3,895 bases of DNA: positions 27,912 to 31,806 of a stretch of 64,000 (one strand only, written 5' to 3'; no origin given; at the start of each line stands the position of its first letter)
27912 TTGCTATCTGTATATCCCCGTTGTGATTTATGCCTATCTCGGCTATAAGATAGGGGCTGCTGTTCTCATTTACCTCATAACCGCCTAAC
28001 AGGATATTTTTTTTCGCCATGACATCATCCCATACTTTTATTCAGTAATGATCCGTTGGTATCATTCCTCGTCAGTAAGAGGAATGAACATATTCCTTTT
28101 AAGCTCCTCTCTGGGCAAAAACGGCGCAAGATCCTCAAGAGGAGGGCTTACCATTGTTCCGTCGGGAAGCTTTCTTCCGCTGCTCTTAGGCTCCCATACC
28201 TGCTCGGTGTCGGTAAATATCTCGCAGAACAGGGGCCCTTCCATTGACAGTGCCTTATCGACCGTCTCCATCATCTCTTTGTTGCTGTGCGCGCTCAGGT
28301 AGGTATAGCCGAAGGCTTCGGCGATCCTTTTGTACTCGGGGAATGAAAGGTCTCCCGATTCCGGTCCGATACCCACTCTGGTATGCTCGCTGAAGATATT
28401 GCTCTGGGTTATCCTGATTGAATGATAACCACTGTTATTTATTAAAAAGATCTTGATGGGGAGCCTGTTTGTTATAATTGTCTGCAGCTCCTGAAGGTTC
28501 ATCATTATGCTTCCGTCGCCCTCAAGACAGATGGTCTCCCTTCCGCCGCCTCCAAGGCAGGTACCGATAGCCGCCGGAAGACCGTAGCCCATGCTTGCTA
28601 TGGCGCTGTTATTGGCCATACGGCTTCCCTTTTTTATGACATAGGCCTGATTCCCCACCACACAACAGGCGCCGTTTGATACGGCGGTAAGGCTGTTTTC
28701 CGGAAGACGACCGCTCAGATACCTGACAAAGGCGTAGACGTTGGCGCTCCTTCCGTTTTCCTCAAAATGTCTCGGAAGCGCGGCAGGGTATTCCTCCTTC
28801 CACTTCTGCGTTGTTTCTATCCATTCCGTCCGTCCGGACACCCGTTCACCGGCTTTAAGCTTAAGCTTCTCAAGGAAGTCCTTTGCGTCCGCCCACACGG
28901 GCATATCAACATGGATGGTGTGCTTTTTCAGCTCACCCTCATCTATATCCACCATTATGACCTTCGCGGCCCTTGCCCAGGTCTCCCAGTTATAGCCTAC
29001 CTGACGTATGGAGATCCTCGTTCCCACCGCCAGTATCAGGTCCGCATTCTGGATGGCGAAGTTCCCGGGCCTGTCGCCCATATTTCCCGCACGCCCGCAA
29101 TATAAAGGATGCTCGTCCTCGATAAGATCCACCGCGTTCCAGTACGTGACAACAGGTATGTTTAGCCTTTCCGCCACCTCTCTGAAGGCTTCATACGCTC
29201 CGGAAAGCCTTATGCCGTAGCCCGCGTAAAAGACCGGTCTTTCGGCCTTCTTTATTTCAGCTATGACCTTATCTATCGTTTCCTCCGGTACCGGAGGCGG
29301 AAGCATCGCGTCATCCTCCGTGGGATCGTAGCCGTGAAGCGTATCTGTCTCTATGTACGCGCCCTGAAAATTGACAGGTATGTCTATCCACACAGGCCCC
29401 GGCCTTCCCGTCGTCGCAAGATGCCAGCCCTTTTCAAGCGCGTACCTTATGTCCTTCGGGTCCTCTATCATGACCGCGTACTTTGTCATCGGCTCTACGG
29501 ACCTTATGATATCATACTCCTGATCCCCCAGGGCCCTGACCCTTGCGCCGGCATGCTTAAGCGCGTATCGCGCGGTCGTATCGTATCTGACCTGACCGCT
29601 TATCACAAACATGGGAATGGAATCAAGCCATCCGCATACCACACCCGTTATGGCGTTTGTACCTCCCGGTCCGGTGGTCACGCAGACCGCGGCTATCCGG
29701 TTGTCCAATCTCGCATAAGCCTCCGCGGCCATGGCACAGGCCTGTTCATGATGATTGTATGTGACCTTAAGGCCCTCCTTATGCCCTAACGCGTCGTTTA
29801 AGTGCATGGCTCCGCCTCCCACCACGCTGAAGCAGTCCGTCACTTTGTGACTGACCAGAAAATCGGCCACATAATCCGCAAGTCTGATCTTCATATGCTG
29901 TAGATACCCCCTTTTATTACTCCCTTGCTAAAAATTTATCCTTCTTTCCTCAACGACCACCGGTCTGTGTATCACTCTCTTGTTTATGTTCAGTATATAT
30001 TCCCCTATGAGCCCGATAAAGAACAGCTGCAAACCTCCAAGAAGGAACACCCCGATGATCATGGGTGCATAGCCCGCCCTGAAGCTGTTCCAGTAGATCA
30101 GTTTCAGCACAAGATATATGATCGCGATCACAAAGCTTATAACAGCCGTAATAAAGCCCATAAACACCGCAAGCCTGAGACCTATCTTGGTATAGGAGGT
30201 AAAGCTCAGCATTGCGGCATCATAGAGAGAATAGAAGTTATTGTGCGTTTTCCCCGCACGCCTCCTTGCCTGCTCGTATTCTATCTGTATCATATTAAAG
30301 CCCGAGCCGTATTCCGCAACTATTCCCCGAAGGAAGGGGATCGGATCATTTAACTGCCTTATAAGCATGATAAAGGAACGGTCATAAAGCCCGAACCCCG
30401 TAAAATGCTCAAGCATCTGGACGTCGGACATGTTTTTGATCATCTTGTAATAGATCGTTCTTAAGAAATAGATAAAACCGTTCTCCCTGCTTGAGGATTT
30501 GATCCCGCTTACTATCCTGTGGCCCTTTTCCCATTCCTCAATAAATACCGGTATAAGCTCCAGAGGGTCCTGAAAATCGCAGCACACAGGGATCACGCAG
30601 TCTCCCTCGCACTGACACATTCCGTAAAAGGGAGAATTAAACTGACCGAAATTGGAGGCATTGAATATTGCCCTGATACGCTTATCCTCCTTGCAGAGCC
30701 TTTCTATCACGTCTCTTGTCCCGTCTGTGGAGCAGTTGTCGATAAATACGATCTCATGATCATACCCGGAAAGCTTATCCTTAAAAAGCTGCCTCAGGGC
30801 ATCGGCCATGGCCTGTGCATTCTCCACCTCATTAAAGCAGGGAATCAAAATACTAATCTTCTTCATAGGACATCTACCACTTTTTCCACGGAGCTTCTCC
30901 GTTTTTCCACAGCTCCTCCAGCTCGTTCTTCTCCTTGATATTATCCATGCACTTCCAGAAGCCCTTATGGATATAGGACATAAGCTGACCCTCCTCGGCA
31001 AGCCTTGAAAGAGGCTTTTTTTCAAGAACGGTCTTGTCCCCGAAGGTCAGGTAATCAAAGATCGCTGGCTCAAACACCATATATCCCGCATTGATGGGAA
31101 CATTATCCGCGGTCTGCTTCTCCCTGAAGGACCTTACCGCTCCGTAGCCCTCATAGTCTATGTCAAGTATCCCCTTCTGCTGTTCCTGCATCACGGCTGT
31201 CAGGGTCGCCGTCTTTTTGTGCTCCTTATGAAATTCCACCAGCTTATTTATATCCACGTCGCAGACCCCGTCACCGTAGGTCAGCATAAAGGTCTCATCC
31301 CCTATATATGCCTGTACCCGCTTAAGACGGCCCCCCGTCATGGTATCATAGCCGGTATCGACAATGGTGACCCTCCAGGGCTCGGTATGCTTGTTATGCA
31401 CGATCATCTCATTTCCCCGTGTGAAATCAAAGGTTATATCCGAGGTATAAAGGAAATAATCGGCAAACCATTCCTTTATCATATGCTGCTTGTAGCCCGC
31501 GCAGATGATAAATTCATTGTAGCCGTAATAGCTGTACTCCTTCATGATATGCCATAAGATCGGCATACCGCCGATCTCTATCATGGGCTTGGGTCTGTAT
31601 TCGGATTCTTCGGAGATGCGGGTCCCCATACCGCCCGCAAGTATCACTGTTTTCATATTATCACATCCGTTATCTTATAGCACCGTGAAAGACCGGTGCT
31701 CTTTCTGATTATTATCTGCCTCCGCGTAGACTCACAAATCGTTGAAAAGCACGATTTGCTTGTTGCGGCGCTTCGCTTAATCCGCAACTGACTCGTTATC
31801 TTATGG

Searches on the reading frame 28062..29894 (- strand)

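Call 24: search_protein_families(library=pfam, proteins=[window:28062-29894:-], max_evalue=0.001)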
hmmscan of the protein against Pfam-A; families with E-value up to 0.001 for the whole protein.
window:28062-29894:- (610 aa): 3 families
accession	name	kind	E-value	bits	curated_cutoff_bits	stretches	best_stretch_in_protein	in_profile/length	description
PF00205.28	TPP_enzyme_M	-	2.1e-39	134.8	30.4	1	207-344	1-137/137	Thiamine pyrophosphate enzyme, central domain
PF02775.26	TPP_enzyme_C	-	8.7e-31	107.2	21.9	1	408-559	3-151/151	Thiamine pyrophosphate enzyme, C-terminal TPP binding domain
PF02776.23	TPP_enzyme_N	-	1.1e-30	106.2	26.8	1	4-113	2-111/119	Thiamine pyrophosphate enzyme, N-terminal TPP binding domain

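Call 27: search_protein_families(library=ncbifam, proteins=[window:28062-29894:-], max_evalue=0.001)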
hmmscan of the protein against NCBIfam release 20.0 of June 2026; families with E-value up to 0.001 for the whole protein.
window:28062-29894:- (610 aa): 54 families (the best 25 are shown)
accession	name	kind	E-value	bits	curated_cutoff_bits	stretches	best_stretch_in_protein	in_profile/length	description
TIGR00118.1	acolac_lg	equivalog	5.4e-100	335.5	538.35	1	6-568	4-542/557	biosynthetic-type acetolactate synthase large subunit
NF006524.0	PRK08978.1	equivalog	7.8e-93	311.6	738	1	6-567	4-531/548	acetolactate synthase 2 catalytic subunit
NF004710.0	PRK06048.1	equivalog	5.3e-92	309.1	976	1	2-566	7-542/561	acetolactate synthase large subunit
NF006016.1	PRK08155.1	equivalog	5.6e-89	299.1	870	1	6-565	6-536/554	acetolactate synthase large subunit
NF005651.0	PRK07418.1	subfamily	2.8e-84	283.4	942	1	6-562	22-560/617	acetolactate synthase large subunit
NF005860.0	PRK07789.1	equivalog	9.9e-83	278.5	881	1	13-567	44-585/615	acetolactate synthase large subunit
NF005228.0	PRK06725.1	equivalog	2.4e-82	277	991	1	6-562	19-546/571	acetolactate synthase large subunit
NF006052.0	PRK08199.1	subfamily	7e-82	275.5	539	1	7-566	12-542/559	thiamine pyrophosphate protein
NF006319.0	PRK08527.1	equivalog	1e-80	271.8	905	1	2-562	3-539/565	acetolactate synthase large subunit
NF005584.0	PRK07282.1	equivalog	1.1e-80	271.8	970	1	7-566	14-546/566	acetolactate synthase large subunit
NF004919.0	PRK06276.1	equivalog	2.7e-80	270.3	866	1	9-569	7-546/582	acetolactate synthase large subunit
NF005824.0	PRK07710.1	equivalog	8.2e-80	268.7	976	1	13-566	27-554/573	acetolactate synthase large subunit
NF005058.0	PRK06466.1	equivalog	2.1e-78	264.2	951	1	6-564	7-550/574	acetolactate synthase 3 large subunit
NF006525.0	PRK08979.1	equivalog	4.7e-76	256.4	1084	1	6-567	7-552/572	acetolactate synthase 3 large subunit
NF006581.0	PRK09107.1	equivalog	1.3e-70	238.4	974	1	6-559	14-551/595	acetolactate synthase 3 large subunit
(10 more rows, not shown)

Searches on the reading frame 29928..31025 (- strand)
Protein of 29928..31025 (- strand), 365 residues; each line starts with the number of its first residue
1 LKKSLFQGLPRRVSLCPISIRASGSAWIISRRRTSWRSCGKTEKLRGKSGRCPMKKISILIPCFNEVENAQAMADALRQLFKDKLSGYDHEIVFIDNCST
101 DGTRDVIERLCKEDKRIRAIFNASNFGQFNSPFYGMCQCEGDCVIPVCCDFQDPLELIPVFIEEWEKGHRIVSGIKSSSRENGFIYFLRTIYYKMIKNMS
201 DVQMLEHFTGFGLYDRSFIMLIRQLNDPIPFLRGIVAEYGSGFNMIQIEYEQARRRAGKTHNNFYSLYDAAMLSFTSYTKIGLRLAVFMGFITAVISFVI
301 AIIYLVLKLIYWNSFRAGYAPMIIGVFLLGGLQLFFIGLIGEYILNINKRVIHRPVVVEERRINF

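Call 24: search_protein_families(library=pfam, proteins=[window:29928-31025:-], max_evalue=0.001)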
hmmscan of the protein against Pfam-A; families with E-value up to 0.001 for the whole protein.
window:29928-31025:- (365 aa): 1 family
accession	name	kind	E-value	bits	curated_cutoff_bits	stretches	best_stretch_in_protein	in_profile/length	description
PF00535.33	Glycos_transf_2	-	2e-20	73.8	23.3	1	58-218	1-163/168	Glycosyl transferase family 2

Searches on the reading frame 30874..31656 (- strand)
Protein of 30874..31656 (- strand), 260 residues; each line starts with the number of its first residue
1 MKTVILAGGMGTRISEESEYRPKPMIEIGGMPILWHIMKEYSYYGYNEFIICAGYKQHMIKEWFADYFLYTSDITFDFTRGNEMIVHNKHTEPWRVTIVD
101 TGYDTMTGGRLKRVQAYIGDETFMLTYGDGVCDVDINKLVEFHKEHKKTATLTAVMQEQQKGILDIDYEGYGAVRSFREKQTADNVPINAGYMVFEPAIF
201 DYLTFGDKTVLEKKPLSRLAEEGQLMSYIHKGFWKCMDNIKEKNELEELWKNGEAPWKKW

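Call 24: search_protein_families(library=pfam, proteins=[window:30874-31656:-], max_evalue=0.001)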
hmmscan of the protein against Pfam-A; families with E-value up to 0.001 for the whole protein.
window:30874-31656:- (260 aa): 2 families
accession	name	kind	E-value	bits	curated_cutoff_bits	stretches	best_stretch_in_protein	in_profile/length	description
PF00483.29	NTP_transferase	-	1.3e-17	64.6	21.2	1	2-234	1-226/245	Nucleotidyl transferase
PF12804.13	NTP_transf_3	-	2.9e-07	31.2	27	1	4-59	2-52/160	MobA-like NTP transferase domain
